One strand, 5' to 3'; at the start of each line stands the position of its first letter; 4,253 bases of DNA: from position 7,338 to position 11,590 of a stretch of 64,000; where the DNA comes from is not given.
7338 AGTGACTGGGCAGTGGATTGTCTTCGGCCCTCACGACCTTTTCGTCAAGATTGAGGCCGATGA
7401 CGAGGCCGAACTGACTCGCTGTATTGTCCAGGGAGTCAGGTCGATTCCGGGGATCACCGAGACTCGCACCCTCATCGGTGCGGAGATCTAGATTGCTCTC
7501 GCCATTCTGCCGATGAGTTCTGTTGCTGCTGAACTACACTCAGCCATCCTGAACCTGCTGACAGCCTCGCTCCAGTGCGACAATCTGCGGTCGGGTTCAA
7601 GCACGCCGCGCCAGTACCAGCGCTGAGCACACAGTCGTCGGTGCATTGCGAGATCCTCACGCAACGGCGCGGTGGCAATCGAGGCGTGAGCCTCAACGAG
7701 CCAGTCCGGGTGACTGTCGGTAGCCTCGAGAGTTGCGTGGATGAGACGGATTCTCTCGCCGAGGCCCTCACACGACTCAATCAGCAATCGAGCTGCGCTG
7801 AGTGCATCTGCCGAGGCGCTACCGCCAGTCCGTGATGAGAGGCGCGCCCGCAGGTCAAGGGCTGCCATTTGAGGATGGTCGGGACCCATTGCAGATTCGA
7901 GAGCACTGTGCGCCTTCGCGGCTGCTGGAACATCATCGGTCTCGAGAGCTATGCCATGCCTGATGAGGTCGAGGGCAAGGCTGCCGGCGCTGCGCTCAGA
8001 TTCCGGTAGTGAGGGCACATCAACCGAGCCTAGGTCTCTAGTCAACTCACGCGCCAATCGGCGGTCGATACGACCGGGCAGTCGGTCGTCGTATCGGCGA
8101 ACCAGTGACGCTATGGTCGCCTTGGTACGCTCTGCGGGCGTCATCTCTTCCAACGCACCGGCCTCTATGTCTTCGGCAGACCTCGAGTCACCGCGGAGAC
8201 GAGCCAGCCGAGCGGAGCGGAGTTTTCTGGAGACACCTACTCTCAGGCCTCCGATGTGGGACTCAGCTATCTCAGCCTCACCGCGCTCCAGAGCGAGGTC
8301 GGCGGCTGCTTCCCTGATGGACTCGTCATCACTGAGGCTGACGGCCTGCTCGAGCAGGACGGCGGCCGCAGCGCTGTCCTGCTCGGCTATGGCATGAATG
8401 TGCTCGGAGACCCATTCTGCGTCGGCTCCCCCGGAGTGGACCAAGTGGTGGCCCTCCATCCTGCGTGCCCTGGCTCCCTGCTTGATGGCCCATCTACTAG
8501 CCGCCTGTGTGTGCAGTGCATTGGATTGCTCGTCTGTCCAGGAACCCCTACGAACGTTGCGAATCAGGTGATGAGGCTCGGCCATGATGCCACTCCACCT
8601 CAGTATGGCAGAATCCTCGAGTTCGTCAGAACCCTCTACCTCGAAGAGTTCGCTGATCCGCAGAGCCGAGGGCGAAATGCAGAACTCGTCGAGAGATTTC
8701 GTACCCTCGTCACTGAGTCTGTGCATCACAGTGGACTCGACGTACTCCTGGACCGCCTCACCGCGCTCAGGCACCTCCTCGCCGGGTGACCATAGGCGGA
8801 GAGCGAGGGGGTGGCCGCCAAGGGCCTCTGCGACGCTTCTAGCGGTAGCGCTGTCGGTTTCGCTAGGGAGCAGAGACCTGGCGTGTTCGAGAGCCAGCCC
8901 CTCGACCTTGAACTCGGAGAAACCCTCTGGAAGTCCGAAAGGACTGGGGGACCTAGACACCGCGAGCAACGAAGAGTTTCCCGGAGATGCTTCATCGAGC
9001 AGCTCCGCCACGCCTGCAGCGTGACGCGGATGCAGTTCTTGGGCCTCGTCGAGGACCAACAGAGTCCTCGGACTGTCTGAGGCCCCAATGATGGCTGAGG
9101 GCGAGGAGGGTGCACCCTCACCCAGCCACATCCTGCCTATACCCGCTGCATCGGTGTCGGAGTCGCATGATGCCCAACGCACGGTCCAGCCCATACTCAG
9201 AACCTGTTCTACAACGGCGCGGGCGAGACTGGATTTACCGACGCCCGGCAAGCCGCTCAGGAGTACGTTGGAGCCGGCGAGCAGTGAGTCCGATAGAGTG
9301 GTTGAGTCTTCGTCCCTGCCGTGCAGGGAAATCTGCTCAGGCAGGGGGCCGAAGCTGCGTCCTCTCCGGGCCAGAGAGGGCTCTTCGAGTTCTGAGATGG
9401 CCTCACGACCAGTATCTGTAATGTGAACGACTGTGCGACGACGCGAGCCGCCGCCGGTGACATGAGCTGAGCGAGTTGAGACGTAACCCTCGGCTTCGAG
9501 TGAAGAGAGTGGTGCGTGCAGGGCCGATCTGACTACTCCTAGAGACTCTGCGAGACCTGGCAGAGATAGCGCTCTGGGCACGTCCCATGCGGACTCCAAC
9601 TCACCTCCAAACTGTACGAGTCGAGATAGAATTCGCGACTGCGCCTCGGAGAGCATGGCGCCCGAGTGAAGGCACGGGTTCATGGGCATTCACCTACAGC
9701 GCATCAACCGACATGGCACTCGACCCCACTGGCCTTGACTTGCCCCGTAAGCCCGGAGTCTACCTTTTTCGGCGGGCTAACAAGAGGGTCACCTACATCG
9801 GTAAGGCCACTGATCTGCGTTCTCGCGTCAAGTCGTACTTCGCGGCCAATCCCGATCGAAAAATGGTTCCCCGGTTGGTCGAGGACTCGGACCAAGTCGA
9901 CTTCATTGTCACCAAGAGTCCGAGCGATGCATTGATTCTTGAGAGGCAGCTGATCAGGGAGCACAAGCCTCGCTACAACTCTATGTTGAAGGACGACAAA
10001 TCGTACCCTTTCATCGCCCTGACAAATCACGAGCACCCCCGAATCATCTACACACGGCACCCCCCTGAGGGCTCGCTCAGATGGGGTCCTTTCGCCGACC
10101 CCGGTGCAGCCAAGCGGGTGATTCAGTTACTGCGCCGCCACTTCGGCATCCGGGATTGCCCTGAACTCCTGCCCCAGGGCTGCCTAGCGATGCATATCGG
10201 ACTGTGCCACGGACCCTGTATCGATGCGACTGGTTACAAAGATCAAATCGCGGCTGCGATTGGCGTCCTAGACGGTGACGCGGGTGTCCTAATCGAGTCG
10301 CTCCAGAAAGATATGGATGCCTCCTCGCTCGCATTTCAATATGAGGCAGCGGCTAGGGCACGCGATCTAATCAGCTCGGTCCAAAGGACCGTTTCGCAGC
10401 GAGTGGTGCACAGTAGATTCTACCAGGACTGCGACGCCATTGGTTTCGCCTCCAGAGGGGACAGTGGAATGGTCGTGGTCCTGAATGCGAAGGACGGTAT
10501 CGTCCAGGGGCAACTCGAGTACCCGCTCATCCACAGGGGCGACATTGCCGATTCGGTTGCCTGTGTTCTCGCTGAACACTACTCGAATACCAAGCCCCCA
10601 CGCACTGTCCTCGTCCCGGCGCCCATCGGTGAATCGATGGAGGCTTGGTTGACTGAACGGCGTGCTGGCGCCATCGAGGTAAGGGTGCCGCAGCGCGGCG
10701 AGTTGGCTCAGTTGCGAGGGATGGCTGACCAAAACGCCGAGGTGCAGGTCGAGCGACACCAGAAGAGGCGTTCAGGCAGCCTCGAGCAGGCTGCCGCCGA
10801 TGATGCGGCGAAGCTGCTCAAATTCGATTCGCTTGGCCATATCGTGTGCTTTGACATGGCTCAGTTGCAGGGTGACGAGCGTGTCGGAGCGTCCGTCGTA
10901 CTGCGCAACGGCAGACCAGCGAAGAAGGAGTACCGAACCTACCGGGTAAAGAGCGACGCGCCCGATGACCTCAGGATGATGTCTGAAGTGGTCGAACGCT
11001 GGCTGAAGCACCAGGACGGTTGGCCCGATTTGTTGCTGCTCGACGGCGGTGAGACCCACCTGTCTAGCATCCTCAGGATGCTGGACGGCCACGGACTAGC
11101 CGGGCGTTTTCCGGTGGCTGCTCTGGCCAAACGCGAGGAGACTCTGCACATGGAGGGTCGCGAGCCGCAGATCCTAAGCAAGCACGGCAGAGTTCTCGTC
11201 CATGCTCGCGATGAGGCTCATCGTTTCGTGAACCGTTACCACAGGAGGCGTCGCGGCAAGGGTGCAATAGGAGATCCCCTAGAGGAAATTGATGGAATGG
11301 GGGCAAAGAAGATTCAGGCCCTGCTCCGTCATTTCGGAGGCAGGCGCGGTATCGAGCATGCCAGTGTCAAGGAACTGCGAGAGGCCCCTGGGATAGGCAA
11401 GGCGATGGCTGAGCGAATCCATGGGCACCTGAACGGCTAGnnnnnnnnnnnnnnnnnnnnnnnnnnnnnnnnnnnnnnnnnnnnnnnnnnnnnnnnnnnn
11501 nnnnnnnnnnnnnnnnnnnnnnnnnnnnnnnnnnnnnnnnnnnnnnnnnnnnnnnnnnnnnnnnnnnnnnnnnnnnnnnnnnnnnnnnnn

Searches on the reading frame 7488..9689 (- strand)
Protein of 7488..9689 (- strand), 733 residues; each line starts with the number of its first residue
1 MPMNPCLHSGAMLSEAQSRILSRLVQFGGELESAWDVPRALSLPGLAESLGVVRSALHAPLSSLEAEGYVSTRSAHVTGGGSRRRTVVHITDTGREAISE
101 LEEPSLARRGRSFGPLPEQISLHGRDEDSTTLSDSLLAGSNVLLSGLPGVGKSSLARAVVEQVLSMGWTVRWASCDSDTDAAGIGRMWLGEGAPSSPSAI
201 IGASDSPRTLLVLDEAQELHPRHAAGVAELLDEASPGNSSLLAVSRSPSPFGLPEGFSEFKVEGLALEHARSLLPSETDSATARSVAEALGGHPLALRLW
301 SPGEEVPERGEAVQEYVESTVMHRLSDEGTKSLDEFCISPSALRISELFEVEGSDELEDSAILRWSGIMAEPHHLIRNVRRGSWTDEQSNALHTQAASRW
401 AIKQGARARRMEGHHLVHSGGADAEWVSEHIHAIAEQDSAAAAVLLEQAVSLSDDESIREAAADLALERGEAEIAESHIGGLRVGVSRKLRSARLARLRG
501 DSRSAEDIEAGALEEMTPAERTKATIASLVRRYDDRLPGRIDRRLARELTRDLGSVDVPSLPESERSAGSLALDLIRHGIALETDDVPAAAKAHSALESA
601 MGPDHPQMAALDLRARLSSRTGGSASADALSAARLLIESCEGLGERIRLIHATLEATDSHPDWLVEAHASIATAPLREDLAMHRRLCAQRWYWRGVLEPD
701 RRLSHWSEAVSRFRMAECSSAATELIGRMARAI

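Call 60: search_protein_families(library=pfam, proteins=[window:7488-9689:-], max_evalue=0.0001)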
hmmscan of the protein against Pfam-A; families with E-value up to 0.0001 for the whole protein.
window:7488-9689:- (733 aa): 2 families
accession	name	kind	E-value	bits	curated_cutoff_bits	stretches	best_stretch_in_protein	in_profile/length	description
PF13191.12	AAA_16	-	4.5e-07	31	32.6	1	124-177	4-62/167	AAA ATPase domain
PF00004.35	AAA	-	5.7e-06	27.2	21.2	1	142-232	1-90/131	ATPase family associated with various cellular activities (AAA)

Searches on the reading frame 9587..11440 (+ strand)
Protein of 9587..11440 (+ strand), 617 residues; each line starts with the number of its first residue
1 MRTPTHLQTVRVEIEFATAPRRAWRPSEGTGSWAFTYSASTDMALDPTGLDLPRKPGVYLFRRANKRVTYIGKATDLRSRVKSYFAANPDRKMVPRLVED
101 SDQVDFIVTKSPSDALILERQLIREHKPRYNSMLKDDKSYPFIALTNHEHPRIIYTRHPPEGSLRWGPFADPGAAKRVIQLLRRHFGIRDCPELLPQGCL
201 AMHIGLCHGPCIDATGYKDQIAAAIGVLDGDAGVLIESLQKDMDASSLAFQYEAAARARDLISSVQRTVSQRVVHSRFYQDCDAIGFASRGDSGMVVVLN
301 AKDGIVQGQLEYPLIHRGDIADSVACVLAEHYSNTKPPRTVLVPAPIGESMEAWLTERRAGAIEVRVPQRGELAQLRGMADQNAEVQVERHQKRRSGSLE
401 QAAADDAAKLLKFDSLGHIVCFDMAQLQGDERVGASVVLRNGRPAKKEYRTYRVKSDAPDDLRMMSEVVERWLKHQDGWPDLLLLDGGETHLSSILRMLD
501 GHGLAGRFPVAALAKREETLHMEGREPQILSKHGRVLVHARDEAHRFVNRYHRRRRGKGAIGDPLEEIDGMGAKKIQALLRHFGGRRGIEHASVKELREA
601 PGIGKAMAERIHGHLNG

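Call 60: search_protein_families(library=pfam, proteins=[window:9587-11440:+], max_evalue=0.0001)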
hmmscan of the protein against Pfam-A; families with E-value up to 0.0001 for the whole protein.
window:9587-11440:+ (617 aa): 6 families
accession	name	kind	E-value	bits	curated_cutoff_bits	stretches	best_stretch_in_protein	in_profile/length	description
PF08459.17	UvrC_RNaseH_dom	-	8e-32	110.7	22.3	1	410-547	3-157/159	UvrC RNAse H endonuclease domain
PF22920.2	UvrC_RNaseH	-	5e-18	65.5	24.3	1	281-391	1-116/116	UvrC Ribonuclease H-like domain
PF14520.12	HHH_5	-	1.1e-08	35.8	27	1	565-612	4-52/57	Helix-hairpin-helix domain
PF01541.30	GIY-YIG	-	4.4e-08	33.7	22.6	1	56-131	2-78/78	GIY-YIG catalytic domain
PF02151.25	UVR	-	1.1e-05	25.5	21.5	1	235-267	3-35/36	UvrB/uvrC motif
PF00633.29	HHH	-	1.5e-05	25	24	0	590-613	6-29/30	Helix-hairpin-helix motif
